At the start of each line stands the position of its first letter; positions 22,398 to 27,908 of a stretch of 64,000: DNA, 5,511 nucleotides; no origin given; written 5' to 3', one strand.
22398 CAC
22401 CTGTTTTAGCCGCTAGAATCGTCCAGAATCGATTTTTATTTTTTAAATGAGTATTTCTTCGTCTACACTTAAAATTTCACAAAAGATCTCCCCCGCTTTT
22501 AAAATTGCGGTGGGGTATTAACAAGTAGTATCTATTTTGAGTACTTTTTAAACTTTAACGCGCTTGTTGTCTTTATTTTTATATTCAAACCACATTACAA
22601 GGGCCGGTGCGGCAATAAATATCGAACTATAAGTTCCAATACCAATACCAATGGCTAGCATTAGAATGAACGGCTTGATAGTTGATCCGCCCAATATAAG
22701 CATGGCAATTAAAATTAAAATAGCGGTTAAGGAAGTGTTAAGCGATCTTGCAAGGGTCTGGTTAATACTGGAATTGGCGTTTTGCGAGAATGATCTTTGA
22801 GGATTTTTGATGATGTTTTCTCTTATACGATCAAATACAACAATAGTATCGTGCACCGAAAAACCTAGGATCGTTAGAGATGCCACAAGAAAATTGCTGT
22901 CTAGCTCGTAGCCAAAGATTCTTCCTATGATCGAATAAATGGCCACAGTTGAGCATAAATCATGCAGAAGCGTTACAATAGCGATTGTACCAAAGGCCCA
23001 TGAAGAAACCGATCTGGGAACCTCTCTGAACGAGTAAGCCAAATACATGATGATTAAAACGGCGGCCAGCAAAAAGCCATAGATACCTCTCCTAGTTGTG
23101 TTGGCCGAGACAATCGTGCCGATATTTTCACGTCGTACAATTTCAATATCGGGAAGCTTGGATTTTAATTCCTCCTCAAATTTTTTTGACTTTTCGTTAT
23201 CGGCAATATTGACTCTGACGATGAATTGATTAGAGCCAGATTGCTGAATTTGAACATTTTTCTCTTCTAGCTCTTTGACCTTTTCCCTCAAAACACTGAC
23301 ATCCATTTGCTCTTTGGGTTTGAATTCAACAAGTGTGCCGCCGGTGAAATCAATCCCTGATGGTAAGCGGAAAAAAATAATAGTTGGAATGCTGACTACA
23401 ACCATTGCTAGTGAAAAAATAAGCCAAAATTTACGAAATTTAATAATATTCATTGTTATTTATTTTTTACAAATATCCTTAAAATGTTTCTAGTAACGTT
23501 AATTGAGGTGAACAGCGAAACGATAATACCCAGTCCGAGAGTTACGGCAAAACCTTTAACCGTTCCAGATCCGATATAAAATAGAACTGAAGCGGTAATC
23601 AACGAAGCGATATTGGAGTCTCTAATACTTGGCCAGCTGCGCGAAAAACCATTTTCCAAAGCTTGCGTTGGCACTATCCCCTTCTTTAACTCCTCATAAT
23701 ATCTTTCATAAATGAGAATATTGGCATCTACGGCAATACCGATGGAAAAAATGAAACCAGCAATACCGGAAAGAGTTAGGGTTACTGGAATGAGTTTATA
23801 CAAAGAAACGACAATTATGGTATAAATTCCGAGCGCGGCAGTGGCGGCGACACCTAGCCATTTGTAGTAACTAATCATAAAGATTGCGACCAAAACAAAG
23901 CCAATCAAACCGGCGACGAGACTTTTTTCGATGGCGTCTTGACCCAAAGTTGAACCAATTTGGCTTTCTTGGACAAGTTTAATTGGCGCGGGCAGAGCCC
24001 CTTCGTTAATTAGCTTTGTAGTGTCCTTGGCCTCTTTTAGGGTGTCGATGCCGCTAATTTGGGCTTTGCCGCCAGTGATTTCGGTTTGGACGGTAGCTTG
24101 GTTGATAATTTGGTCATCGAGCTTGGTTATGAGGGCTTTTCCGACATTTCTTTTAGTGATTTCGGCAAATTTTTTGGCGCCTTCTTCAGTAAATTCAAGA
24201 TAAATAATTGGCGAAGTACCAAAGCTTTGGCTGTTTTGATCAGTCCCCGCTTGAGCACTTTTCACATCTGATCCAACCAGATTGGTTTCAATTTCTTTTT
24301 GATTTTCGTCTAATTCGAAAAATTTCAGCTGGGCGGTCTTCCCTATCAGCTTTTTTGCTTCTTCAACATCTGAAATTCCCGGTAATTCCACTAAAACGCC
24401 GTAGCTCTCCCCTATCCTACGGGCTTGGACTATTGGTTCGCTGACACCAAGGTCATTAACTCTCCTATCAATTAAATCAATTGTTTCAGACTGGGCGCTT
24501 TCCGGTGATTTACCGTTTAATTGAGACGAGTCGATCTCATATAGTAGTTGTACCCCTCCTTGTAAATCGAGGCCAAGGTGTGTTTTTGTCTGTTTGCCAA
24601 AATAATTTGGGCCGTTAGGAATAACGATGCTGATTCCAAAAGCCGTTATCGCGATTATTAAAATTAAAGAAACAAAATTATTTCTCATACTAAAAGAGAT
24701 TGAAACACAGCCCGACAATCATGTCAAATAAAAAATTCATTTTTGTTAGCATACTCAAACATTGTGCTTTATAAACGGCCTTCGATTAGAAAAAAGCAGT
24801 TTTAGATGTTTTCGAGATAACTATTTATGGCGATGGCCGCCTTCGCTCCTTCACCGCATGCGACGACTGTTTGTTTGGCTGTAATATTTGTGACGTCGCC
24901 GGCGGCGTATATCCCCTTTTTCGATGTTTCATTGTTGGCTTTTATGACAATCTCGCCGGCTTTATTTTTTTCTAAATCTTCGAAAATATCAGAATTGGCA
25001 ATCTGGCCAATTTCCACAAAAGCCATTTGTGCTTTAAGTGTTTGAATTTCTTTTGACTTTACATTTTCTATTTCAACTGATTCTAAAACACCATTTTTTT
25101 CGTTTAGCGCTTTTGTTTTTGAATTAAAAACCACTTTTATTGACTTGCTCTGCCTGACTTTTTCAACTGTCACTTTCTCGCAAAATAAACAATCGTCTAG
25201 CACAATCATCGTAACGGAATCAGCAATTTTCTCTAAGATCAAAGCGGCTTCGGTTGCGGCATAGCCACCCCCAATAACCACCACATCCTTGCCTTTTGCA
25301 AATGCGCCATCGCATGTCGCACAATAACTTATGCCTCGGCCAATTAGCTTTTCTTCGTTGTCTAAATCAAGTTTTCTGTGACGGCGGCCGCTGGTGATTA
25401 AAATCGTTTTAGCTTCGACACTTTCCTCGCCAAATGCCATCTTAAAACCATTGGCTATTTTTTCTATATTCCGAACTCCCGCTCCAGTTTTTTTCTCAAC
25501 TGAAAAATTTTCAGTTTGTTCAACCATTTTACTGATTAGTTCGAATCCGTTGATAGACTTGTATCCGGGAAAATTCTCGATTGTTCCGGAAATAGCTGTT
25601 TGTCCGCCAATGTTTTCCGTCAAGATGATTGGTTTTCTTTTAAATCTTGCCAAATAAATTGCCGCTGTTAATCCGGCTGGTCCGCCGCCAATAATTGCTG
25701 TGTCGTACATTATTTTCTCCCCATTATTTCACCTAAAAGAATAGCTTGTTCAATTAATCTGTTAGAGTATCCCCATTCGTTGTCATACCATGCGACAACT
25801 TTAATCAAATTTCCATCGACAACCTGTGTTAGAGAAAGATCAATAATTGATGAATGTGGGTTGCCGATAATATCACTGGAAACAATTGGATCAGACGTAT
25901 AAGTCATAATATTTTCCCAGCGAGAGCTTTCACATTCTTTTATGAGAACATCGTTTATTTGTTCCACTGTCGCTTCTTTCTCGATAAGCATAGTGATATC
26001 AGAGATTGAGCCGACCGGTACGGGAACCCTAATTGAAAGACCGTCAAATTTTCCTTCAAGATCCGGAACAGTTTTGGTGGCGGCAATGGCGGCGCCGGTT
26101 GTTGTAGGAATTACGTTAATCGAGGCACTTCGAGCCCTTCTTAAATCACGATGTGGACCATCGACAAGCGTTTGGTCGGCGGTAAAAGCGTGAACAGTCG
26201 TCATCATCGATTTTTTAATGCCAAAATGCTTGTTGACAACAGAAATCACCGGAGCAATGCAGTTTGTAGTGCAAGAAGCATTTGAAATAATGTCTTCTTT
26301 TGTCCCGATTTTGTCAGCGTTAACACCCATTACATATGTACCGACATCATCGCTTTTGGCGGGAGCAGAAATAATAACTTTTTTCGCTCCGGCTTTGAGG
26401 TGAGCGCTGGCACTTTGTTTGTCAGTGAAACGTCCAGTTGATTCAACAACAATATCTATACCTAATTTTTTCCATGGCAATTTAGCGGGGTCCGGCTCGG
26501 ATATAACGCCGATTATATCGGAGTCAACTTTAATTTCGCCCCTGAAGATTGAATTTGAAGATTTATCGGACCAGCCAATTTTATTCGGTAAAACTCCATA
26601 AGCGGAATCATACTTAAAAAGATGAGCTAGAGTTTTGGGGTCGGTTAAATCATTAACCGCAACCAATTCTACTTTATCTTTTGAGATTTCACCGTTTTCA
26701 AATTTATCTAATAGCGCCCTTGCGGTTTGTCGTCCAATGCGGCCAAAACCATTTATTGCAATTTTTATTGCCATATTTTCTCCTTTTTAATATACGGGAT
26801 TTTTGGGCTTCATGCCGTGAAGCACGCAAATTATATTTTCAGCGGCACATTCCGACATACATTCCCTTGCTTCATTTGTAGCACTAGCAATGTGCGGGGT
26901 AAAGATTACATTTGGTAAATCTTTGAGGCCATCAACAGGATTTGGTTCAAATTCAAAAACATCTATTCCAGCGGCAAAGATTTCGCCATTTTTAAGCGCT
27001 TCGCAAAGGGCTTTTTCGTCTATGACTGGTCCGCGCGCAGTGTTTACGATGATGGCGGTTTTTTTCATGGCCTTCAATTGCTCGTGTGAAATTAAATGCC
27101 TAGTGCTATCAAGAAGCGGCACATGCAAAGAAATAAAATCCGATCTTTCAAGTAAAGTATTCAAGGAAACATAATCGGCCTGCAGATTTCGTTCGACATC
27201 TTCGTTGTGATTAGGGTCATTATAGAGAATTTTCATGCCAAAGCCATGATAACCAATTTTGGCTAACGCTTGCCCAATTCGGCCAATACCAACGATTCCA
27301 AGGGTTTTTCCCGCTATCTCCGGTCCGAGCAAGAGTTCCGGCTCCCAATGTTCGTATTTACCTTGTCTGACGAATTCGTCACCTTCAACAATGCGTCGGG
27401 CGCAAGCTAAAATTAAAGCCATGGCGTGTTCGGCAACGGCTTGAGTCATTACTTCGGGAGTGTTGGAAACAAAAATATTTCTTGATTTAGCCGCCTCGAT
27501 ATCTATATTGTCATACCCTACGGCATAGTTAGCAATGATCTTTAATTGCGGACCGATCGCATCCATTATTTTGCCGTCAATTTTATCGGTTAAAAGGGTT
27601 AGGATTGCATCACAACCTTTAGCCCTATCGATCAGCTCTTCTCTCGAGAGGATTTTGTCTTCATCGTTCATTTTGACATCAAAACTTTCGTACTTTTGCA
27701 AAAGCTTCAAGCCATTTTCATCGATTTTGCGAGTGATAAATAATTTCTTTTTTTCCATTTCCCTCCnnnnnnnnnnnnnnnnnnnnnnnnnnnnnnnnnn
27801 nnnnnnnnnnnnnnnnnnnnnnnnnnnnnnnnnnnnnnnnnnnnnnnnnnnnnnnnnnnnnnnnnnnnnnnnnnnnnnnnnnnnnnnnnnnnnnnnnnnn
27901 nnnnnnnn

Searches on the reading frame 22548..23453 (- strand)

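Call 12: search_protein_families(library=pfam, proteins=[window:22548-23453:-], max_evalue=0.001)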
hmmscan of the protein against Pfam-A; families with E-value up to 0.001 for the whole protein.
window:22548-23453:- (301 aa): 1 family
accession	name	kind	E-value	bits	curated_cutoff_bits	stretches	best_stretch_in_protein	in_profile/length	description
PF02355.23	SecD_SecF_C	-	2.9e-50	170.8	20.5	1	92-288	2-186/189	Protein export membrane protein SecD/SecF, C-terminal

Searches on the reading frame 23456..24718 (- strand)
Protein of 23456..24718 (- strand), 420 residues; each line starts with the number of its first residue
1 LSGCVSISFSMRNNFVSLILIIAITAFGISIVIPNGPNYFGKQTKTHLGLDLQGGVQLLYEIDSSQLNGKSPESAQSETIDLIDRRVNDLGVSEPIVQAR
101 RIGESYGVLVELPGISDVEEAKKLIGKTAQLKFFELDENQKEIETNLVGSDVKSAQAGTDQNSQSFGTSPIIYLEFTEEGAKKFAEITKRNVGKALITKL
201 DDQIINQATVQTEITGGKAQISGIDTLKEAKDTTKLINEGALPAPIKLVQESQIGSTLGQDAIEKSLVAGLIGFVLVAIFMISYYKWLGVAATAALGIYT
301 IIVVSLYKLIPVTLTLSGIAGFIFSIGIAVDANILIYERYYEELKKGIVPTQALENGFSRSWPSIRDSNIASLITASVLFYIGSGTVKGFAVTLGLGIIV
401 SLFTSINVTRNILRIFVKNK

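Call 12: search_protein_families(library=pfam, proteins=[window:23456-24718:-], max_evalue=0.001)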
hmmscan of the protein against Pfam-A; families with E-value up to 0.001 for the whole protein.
window:23456-24718:- (420 aa): 4 families
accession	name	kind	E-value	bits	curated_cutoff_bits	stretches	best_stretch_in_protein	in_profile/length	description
PF22599.2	SecDF_P1_head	-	3.4e-24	85.4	27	1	145-244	19-114/114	SecDF, P1 head subdomain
PF21760.3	SecD_1st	-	5e-18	64.7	27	1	78-137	3-59/60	Protein translocase subunit SecDF, P1 domain, N-terminal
PF02355.23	SecD_SecF_C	-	7.5e-14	52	20.5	1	247-416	14-186/189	Protein export membrane protein SecD/SecF, C-terminal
PF03176.21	MMPL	-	6.2e-08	32.4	20.5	1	289-407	178-293/333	MMPL family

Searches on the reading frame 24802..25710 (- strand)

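Call 12: search_protein_families(library=pfam, proteins=[window:24802-25710:-], max_evalue=0.001)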
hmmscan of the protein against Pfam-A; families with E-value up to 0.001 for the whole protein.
window:24802-25710:- (302 aa): 10 families
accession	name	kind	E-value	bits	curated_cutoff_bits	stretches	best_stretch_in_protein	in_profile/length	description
PF07992.20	Pyr_redox_2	-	3.9e-39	135.3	26.1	1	2-288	1-291/291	Pyridine nucleotide-disulphide oxidoreductase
PF13738.12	Pyr_redox_3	-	1.5e-13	51.1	30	1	62-271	87-305/305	Pyridine nucleotide-disulphide oxidoreductase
PF00070.33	Pyr_redox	-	8.7e-13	49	22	1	143-215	2-80/82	Pyridine nucleotide-disulphide oxidoreductase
PF00890.30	FAD_binding_2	-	7e-08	32.5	20.4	1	3-49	1-49/414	FAD binding domain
PF01134.28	GIDA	-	4.4e-05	23.1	22.1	0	4-35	2-33/391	Glucose inhibited division protein A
PF01266.30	DAO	-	0.00014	21.9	27.9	0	3-37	1-36/353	FAD dependent oxidoreductase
PF03486.20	HI0933_like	-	0.00023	21.1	50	0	3-42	2-43/244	HI0933-like protein Rossmann domain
PF13450.12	NAD_binding_8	-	0.00036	21.2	21.9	0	6-38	1-35/68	NAD(P)-binding Rossmann-like domain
PF01946.23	Thi4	-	0.00079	19.2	26.2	0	3-33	19-50/235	Thi4 family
PF04820.20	Trp_halogenase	-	0.00095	18.6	21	0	5-26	3-24/458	Tryptophan halogenase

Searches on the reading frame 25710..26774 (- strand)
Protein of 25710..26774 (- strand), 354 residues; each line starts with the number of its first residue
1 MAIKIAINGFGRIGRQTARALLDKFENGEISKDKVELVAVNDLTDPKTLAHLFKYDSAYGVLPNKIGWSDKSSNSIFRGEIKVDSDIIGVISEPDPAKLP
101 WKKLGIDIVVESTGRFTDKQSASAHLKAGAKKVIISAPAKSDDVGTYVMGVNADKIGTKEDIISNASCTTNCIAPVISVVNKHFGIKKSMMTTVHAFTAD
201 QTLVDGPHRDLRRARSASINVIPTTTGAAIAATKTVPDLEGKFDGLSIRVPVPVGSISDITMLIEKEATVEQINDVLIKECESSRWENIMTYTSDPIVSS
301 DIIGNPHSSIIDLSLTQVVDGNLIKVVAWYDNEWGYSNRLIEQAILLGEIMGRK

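Call 12: search_protein_families(library=pfam, proteins=[window:25710-26774:-], max_evalue=0.001)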
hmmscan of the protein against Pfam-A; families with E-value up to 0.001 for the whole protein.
window:25710-26774:- (354 aa): 2 families
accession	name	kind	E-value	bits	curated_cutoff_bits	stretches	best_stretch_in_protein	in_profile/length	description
PF02800.25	Gp_dh_C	-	1.1e-55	187.9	24.4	1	173-330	1-158/158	Glyceraldehyde 3-phosphate dehydrogenase, C-terminal domain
PF00044.30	Gp_dh_N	-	8.8e-31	106.6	31.7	1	3-119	1-101/101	Glyceraldehyde 3-phosphate dehydrogenase, NAD binding domain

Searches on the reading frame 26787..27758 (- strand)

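Call 12: search_protein_families(library=pfam, proteins=[window:26787-27758:-], max_evalue=0.001)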
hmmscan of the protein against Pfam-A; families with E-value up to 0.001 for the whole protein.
window:26787-27758:- (323 aa): 2 families
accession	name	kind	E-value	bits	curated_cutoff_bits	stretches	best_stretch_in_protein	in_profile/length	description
PF02826.25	2-Hacid_dh_C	-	2.7e-62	209.7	25.1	1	113-291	1-178/178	D-isomer specific 2-hydroxyacid dehydrogenase, NAD binding domain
PF00389.36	2-Hacid_dh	-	1e-34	119.5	24.6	1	7-322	2-133/134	D-isomer specific 2-hydroxyacid dehydrogenase, catalytic domain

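Call 55: search_protein_families(library=ncbifam, proteins=[window:26787-27758:-], max_evalue=0.001)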
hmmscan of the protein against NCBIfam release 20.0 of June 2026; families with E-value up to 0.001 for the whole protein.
window:26787-27758:- (323 aa): 21 families
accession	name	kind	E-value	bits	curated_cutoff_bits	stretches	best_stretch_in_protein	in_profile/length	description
NF009714.1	PRK13243.1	equivalog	1.8e-117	392.4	455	1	3-320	2-320/332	glyoxylate reductase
TIGR01327.1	PGDH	equivalog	6.7e-83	279.2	454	1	6-320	2-308/525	phosphoglycerate dehydrogenase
NF011938.0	PRK15409.1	equivalog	2.1e-82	276.8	492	1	40-322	40-318/324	glyoxylate/hydroxypyruvate reductase GhrB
NF005069.0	PRK06487.1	equivalog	8.3e-63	212.3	448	1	38-315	38-313/320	2-hydroxyacid dehydrogenase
NF006263.0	PRK08410.1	equivalog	1.9e-56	191.8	389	1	36-311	30-305/311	D-2-hydroxyacid dehydrogenase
NF008759.0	PRK11790.1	equivalog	8.8e-55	186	404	1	3-310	11-314/410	phosphoglycerate dehydrogenase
NF005387.0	PRK06932.1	equivalog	6.2e-50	169.9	492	1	37-309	33-306/314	2-hydroxyacid dehydrogenase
NF000492.1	vanH_gen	exception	2.2e-44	151.8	540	1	42-299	36-297/312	D-lactate dehydrogenase VanH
NF006374.0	PRK08605.1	subfamily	5e-42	144.1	356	1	1-313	1-322/332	D-lactate dehydrogenase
NF001309.0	PRK00257.1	equivalog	1.1e-41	143.1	434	1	145-313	111-278/379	4-phosphoerythronate dehydrogenase PdxB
NF005750.0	PRK07574.1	equivalog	1.7e-41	142.5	329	1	70-313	113-357/386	NAD-dependent formate dehydrogenase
NF041369.1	Dhydh_Halo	equivalog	3.5e-41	141.4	400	1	74-320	58-302/305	D-2-hydroxyacid dehydrogenase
NF009127.0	PRK12480.1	equivalog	1.1e-38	133.1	579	1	1-273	1-266/330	D-lactate dehydrogenase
NF005027.0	PRK06436.1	equivalog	3.8e-37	128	261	1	67-321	45-287/303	2-hydroxyacid dehydrogenase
NF000371.1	vanH_Agroup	exception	1.3e-36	126.5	700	1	72-308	72-311/322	VanH-A/VanH-Pt family D-lactate dehydrogenase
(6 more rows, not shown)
